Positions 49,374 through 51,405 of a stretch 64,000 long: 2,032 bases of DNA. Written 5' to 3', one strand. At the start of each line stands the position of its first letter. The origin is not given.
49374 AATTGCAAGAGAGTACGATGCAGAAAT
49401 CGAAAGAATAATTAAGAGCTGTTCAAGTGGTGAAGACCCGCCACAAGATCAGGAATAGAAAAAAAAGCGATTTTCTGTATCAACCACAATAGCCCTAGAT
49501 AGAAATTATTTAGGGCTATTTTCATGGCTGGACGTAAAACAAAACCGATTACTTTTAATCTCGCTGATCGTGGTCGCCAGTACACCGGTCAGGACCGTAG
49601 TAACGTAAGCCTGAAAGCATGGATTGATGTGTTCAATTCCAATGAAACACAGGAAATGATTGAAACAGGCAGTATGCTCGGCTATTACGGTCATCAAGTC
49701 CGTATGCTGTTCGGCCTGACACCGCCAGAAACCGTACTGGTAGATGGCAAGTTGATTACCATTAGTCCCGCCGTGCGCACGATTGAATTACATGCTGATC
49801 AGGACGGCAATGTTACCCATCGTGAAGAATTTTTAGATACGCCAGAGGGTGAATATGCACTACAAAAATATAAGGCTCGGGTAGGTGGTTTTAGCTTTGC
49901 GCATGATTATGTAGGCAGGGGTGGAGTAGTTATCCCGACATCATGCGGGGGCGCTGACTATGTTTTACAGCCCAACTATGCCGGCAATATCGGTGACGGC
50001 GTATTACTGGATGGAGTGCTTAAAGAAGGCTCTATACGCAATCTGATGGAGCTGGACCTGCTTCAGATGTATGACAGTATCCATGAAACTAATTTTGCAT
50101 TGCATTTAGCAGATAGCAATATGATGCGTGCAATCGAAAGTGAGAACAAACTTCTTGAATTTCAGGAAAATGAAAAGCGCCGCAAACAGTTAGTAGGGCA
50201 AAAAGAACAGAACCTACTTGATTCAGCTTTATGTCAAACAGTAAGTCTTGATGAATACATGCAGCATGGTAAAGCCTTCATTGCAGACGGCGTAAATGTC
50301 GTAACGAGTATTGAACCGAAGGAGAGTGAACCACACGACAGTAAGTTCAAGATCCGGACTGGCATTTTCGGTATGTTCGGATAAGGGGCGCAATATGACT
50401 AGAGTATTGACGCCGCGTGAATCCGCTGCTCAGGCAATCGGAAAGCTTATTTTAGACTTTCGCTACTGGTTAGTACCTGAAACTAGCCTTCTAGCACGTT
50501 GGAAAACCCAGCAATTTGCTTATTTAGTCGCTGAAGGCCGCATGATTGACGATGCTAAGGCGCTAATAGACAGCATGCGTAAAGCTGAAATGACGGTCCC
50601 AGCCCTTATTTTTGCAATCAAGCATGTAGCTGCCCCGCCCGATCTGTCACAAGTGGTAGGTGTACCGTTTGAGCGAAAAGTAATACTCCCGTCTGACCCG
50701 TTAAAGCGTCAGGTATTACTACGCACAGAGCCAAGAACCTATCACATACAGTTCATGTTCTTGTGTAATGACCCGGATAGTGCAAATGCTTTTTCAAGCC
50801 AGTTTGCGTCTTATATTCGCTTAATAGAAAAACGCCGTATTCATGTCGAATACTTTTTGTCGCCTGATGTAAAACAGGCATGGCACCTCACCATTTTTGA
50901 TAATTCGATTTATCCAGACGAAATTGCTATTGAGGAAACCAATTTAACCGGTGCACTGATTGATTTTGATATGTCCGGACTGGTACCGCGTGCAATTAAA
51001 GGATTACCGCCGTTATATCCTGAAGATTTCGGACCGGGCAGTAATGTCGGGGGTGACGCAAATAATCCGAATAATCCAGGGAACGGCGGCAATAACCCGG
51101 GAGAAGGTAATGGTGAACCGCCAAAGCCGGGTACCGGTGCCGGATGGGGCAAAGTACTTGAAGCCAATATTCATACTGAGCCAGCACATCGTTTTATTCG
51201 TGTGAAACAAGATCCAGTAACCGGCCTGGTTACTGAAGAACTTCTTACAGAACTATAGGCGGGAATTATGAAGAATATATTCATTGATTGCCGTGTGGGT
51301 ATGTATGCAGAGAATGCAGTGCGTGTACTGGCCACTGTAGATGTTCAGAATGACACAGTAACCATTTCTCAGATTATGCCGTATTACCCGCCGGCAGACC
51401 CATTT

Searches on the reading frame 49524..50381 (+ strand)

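Call 4: search_protein_families(library=pfam, proteins=[window:49524-50381:+], max_evalue=0.1)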
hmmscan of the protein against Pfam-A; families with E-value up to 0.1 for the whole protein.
window:49524-50381:+ (286 aa): 0 families

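Call 62: search_protein_families(library=phrogs, proteins=[window:49524-50381:+], max_evalue=0.001)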
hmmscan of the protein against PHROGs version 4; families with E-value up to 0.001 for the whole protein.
window:49524-50381:+ (286 aa): 3 families
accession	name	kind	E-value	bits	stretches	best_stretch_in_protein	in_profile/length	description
phrog_4727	-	unknown function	2e-99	333.8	1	3-286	5-305/305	-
phrog_30560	-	unknown function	4.2e-44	152.1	1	3-237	4-235/294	-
phrog_1801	-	tail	5e-33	115.7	1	9-214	10-218/339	tail fiber protein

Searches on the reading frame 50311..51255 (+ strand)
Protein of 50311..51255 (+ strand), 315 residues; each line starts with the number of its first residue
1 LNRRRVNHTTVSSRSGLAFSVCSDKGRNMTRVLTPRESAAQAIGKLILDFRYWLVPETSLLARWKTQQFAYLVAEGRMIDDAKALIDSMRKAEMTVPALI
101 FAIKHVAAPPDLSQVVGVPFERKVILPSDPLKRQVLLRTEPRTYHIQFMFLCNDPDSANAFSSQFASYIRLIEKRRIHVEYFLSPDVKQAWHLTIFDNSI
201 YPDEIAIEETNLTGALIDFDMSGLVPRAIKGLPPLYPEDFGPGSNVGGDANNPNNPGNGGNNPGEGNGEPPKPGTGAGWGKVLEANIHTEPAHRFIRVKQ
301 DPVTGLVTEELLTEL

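Call 4: search_protein_families(library=pfam, proteins=[window:50311-51255:+], max_evalue=0.1)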
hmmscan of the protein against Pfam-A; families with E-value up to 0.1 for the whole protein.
window:50311-51255:+ (315 aa): 0 families

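Call 62: search_protein_families(library=phrogs, proteins=[window:50395-51255:+], max_evalue=0.001)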
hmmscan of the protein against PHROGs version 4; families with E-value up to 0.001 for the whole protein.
window:50395-51255:+ (287 aa): 1 family
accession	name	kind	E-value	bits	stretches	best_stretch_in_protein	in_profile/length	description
phrog_4333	-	unknown function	4.1e-66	224.1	1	1-283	1-269/272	-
